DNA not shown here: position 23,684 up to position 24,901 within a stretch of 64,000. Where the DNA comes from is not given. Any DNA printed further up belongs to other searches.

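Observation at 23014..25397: Radical SAM enzyme of unknown specificity in a GC-richer block, divergent from an unrecognisable 257-aa protein and followed by a Rossmann NADP oxidoreductase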

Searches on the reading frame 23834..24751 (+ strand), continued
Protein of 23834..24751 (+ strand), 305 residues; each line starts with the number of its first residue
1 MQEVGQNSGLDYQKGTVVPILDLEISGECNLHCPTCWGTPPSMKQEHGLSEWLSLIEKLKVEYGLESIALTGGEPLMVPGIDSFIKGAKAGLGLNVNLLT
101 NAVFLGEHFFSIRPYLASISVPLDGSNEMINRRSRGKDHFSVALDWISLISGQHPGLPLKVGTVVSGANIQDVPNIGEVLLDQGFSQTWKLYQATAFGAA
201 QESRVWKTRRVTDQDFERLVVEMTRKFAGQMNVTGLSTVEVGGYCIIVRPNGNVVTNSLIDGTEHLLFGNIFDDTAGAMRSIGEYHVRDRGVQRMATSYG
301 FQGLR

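Call 29: search_protein_representatives(alignment_id=A1)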
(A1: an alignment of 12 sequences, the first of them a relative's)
Query: 12 sequences, 300 profile positions. Proteins with E-value up to 0.001 (for the whole library): 96676; up to 1e-10: 26793; up to 1e-30: 467. The best 150 are listed.
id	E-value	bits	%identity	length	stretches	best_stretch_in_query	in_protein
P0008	1.2e-135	467.8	-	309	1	2-300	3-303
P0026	2.2e-98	345.4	-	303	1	7-296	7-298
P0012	3.9e-96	338.0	-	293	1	8-298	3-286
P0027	1.5e-78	280.2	-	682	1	6-297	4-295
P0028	1.0e-68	248.0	-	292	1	5-290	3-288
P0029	1.4e-66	241.0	-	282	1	11-295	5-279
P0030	6.3e-65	235.5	-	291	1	10-290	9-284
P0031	1.5e-58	214.6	-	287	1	11-283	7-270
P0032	1.4e-56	208.1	-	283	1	7-287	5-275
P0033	1.8e-56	207.8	-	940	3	10-177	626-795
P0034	2.8e-56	207.1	-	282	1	11-291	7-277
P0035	4.6e-55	203.1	-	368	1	8-293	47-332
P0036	6.9e-55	202.6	-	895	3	11-165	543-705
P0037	1.1e-53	198.6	-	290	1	7-281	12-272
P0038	2.6e-53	197.4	-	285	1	10-251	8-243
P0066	4.4e-48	180.2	-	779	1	11-292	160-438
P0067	6.3e-48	179.7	-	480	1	8-269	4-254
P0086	4.3e-46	173.7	-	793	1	9-293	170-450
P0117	7.9e-44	166.2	-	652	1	9-292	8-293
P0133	8.0e-43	163.0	-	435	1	7-293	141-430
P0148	3.9e-42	160.7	-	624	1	9-291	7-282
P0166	3.2e-41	157.7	-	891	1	5-290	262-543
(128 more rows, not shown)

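Call 31: fold_search(model_id=the predicted structure, library=pdb)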
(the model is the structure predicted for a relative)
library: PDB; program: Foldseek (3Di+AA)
matches with E <= 10: 1587; with E <= 0.001: 130
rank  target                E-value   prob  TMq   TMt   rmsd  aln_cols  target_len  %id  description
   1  6q2p_B                2.4e-15  1.00  0.78  0.81   3.1       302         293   18  Crystal structure of mouse viperin bound to cytidine triphosphate and S-adenosylhomocysteine (released 2020-01-22)
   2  6q2p_A                2.6e-15  1.00  0.78  0.82   3.2       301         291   17  Crystal structure of mouse viperin bound to cytidine triphosphate and S-adenosylhomocysteine (released 2020-01-22)
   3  6q2q_A                6.5e-15  1.00  0.78  0.82   3.2       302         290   18  Crystal structure of mouse viperin bound to uridine triphosphate and S-adenosylhomocysteine (released 2020-01-22)
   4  9dfw_A                7.8e-15  1.00  0.76  0.81   2.8       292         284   19  X-ray crystal structure of an engineered Viperin-like enzyme from T. virens with bound CTP and SAM (released 2025-02-12)
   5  9dfw_C                1.4e-14  1.00  0.76  0.81   3.1       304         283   18  X-ray crystal structure of an engineered Viperin-like enzyme from T. virens with bound CTP and SAM (released 2025-02-12)
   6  9dfn                  1.6e-14  1.00  0.74  0.79   3.6       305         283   17  X-ray crystal structure of the second viperin-like enzyme from Trichoderma virens with bound CTP and SAM (released 2025-02-19)
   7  9dgw_B                2.3e-14  1.00  0.73  0.79   3.3       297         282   18  X-ray crystal structure of the Viperin-like enzyme from T. virens with bound CTP and SAM (released 2025-02-12)
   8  9dfw_B                3.9e-14  1.00  0.77  0.80   2.8       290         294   19  X-ray crystal structure of an engineered Viperin-like enzyme from T. virens with bound CTP and SAM (released 2025-02-12)
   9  9dgw_C                4.4e-14  1.00  0.75  0.82   3.0       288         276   18  X-ray crystal structure of the Viperin-like enzyme from T. virens with bound CTP and SAM (released 2025-02-12)
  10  6q2q_B                5.3e-14  1.00  0.79  0.82   2.8       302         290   16  Crystal structure of mouse viperin bound to uridine triphosphate and S-adenosylhomocysteine (released 2020-01-22)
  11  7n7h                  7.1e-14  1.00  0.76  0.80   3.5       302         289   18  X-ray crystal structure of Viperin-like enzyme from Nematostella vectensis (released 2021-07-07)
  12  9dgw_A                2.3e-13  1.00  0.72  0.78   3.4       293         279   18  X-ray crystal structure of the Viperin-like enzyme from T. virens with bound CTP and SAM (released 2025-02-12)
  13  6efn                  2.3e-13  1.00  0.70  0.57   5.2       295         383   21  Structure of a RiPP maturase, SkfB (released 2018-10-24)
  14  9dfu                  2.5e-13  1.00  0.72  0.78   3.4       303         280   16  X-ray crystal structure of the second Viperin-like enzyme from T. virens variant F40H with bound CTP and SAM (released 2025-02-19)
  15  5vsl_A                3.0e-13  1.00  0.68  0.78   3.0       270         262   17  Crystal structure of viperin with bound [4Fe-4S] cluster and S-adenosylhomocysteine (SAH) (released 2017-06-14)
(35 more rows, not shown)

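Call 32: search_protein_families(library=ncbifam, alignment_id=A2, max_evalue=0.00001)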
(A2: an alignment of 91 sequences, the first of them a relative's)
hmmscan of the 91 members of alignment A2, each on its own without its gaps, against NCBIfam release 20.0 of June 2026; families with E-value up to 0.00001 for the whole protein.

A. member 1, P0001 (305 aa): 29 families (the best 25 are shown)
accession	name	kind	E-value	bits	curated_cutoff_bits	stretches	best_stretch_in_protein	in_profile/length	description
NF038283.1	viperin_w_prok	equivalog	5.5e-19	68.4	180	1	25-258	8-246/281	viperin family antiviral radical SAM protein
TIGR04250.1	SCM_rSAM_ScmE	equivalog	4.8e-14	52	400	1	21-184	5-169/358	SynChlorMet cassette radical SAM/SPASM protein ScmE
TIGR04133.1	rSAM_w_lipo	hypoth_equivalog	8.1e-13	48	425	1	24-227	29-231/350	TIGR04133 family radical SAM/SPASM protein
NF045574.1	sacti_mat_StsB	exception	1.6e-12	47.1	625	1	25-180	102-256/466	StsB family radical SAM/SPASM domain sactipeptide maturase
TIGR02666.1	moaA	equivalog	2.5e-12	46.4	284.05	1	23-185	14-185/336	GTP 3',8-cyclase MoaA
NF045646.2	rSAM_Se_TrsS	equivalog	4.7e-11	41.9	490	1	23-180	90-251/441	radical SAM (seleno)protein TrsS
TIGR02109.1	PQQ_syn_pqqE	equivalog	6e-11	41.9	381.35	1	22-232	10-221/358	pyrroloquinoline quinone biosynthesis protein PqqE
TIGR04317.1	W_rSAM_matur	equivalog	2e-10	40.3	380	1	22-151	7-137/349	tungsten cofactor oxidoreductase radical SAM maturase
TIGR04466.1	rSAM_BlsE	equivalog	2.3e-10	40.5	400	1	51-230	35-215/327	cytosylglucuronate decarboxylase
NF049973.1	radical_Rv1681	equivalog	7e-10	38.4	380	1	28-194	81-248/326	Rv1681 family radical SAM protein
TIGR02668.1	moaA_archaeal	equivalog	1.1e-09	37.8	325.25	1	18-182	9-175/303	GTP 3',8-cyclase MoaA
TIGR02495.1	NrdG2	equivalog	1.4e-09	37.5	131.15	1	29-102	26-99/193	anaerobic ribonucleoside-triphosphate reductase activating protein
TIGR04053.2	TIGR04053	equivalog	1.5e-09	37.6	395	1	24-209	13-201/366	TIGR04053 family radical SAM/SPASM domain-containing protein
TIGR04347.1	pseudo_SAM_Halo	equivalog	3.6e-09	36.4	525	1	19-187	38-206/390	TIGR04347 family pseudo-SAM/SPASM protein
TIGR04251.1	SCM_rSAM_ScmF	equivalog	4.2e-09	36.3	400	1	27-132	12-122/353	SynChlorMet cassette radical SAM/SPASM protein ScmF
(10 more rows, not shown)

B. families by the number of members that match (of 91 scanned): 98 families (the first 25 are shown)
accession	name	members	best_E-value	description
NF038283.1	viperin_w_prok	91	2.5e-46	viperin family antiviral radical SAM protein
TIGR04053.2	TIGR04053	91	4.1e-33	TIGR04053 family radical SAM/SPASM domain-containing protein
TIGR04051.1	rSAM_NirJ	91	1.7e-28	heme d1 biosynthesis radical SAM protein NirJ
TIGR04546.1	rSAM_ahbC_deAc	91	2.9e-26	12,18-didecarboxysiroheme deacetylase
TIGR02668.1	moaA_archaeal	91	6.4e-26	GTP 3',8-cyclase MoaA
TIGR02666.1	moaA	91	8.5e-26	GTP 3',8-cyclase MoaA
TIGR04317.1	W_rSAM_matur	91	5.6e-24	tungsten cofactor oxidoreductase radical SAM maturase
TIGR04545.1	rSAM_ahbD_hemeb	90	4.8e-35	heme b synthase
TIGR04055.1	rSAM_NirJ2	90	6.7e-35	putative heme d1 biosynthesis radical SAM protein NirJ2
NF045574.1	sacti_mat_StsB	90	2.1e-33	StsB family radical SAM/SPASM domain sactipeptide maturase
TIGR03962.1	mycofact_rSAM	90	4.9e-26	mycofactocin radical SAM maturase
TIGR04347.1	pseudo_SAM_Halo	90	2.9e-24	TIGR04347 family pseudo-SAM/SPASM protein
NF001199.0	PRK00164.2-1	90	9.6e-24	GTP 3',8-cyclase MoaA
TIGR02495.1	NrdG2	90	3.1e-18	anaerobic ribonucleoside-triphosphate reductase activating protein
NF050035.1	rSAM_WgK_link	89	2.3e-28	radical SAM/SPASM peptide maturase WgkB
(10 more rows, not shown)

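Call 33: search_protein_families(library=padloc, alignment_id=A2, max_evalue=0.00001)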
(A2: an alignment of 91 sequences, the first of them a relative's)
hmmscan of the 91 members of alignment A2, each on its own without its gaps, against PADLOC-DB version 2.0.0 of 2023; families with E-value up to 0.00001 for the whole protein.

A. member 1, P0001 (305 aa): 3 families
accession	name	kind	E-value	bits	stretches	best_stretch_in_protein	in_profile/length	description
PDLC02903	pVip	-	5.5e-21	73.2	1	24-259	5-225/257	Viperins not associated with kinases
PDLC02904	pVip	-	4.5e-19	67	1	25-258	9-229/262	Viperins associated with kinases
PDLC02905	pVip-kinase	-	8.8e-14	49.6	1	4-258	164-422/474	Viperin-kinase fusion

B. families by the number of members that match (of 91 scanned): 4 families
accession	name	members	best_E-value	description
PDLC02903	pVip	91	1.3e-46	Viperins not associated with kinases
PDLC02904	pVip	91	2.6e-45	Viperins associated with kinases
PDLC02905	pVip-kinase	77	9.9e-28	Viperin-kinase fusion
PDLC04689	PDC-M51A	1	7.9e-07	-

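Call 40: search_solved_structures(query=A2, max_evalue=0.00001, show_alignments=5)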
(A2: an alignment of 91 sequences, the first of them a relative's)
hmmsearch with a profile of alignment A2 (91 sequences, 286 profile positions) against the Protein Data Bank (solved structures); distinct sequences matched with E-value up to 0.00001: 42.
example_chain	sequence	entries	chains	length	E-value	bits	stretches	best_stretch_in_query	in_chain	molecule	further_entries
9dfu_A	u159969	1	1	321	2.3e-33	118.5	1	6-235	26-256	Radical SAM core domain-containing protein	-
9dfn_A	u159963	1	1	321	8e-33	116.7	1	6-235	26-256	Radical SAM core domain-containing protein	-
9dfw_A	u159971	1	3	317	1.2e-30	109.6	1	6-217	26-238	Radical SAM core domain-containing protein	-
6b4c_A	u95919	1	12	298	2.4e-30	108.6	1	6-213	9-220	Viperin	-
9dgw_A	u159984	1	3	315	2.6e-30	108.5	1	6-213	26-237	Radical SAM core domain-containing protein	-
7n7i_A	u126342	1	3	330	3.2e-30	108.2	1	6-213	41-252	Viperin-like enzyme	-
5vsl_A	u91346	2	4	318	3.8e-30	107.9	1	5-235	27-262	Radical S-adenosyl methionine domain-containing protein 2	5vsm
6q2p_A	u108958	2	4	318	5.7e-30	107.3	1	5-235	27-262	Radical S-adenosyl methionine domain-containing protein 2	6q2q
7n7h_A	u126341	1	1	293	6.8e-30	107.1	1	5-235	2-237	VIPERIN-LIKE ENZYME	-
6efn_A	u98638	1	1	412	8.3e-27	97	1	7-268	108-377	Sporulation killing factor maturation protein SkfB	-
7vob_C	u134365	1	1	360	2.8e-23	85.4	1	9-180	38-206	Cytosylglucuronate decarboxylase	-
7voc_C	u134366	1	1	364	2.9e-23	85.3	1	9-180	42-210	Cytosylglucuronate decarboxylase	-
1tv7_A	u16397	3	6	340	6.7e-22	80.9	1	11-189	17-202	Molybdenum cofactor biosynthesis protein A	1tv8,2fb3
2fb2_A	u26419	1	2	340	7e-22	80.8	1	11-189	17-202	Molybdenum cofactor biosynthesis protein A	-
5v1q_A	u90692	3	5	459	5.6e-21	77.8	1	15-200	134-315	Radical SAM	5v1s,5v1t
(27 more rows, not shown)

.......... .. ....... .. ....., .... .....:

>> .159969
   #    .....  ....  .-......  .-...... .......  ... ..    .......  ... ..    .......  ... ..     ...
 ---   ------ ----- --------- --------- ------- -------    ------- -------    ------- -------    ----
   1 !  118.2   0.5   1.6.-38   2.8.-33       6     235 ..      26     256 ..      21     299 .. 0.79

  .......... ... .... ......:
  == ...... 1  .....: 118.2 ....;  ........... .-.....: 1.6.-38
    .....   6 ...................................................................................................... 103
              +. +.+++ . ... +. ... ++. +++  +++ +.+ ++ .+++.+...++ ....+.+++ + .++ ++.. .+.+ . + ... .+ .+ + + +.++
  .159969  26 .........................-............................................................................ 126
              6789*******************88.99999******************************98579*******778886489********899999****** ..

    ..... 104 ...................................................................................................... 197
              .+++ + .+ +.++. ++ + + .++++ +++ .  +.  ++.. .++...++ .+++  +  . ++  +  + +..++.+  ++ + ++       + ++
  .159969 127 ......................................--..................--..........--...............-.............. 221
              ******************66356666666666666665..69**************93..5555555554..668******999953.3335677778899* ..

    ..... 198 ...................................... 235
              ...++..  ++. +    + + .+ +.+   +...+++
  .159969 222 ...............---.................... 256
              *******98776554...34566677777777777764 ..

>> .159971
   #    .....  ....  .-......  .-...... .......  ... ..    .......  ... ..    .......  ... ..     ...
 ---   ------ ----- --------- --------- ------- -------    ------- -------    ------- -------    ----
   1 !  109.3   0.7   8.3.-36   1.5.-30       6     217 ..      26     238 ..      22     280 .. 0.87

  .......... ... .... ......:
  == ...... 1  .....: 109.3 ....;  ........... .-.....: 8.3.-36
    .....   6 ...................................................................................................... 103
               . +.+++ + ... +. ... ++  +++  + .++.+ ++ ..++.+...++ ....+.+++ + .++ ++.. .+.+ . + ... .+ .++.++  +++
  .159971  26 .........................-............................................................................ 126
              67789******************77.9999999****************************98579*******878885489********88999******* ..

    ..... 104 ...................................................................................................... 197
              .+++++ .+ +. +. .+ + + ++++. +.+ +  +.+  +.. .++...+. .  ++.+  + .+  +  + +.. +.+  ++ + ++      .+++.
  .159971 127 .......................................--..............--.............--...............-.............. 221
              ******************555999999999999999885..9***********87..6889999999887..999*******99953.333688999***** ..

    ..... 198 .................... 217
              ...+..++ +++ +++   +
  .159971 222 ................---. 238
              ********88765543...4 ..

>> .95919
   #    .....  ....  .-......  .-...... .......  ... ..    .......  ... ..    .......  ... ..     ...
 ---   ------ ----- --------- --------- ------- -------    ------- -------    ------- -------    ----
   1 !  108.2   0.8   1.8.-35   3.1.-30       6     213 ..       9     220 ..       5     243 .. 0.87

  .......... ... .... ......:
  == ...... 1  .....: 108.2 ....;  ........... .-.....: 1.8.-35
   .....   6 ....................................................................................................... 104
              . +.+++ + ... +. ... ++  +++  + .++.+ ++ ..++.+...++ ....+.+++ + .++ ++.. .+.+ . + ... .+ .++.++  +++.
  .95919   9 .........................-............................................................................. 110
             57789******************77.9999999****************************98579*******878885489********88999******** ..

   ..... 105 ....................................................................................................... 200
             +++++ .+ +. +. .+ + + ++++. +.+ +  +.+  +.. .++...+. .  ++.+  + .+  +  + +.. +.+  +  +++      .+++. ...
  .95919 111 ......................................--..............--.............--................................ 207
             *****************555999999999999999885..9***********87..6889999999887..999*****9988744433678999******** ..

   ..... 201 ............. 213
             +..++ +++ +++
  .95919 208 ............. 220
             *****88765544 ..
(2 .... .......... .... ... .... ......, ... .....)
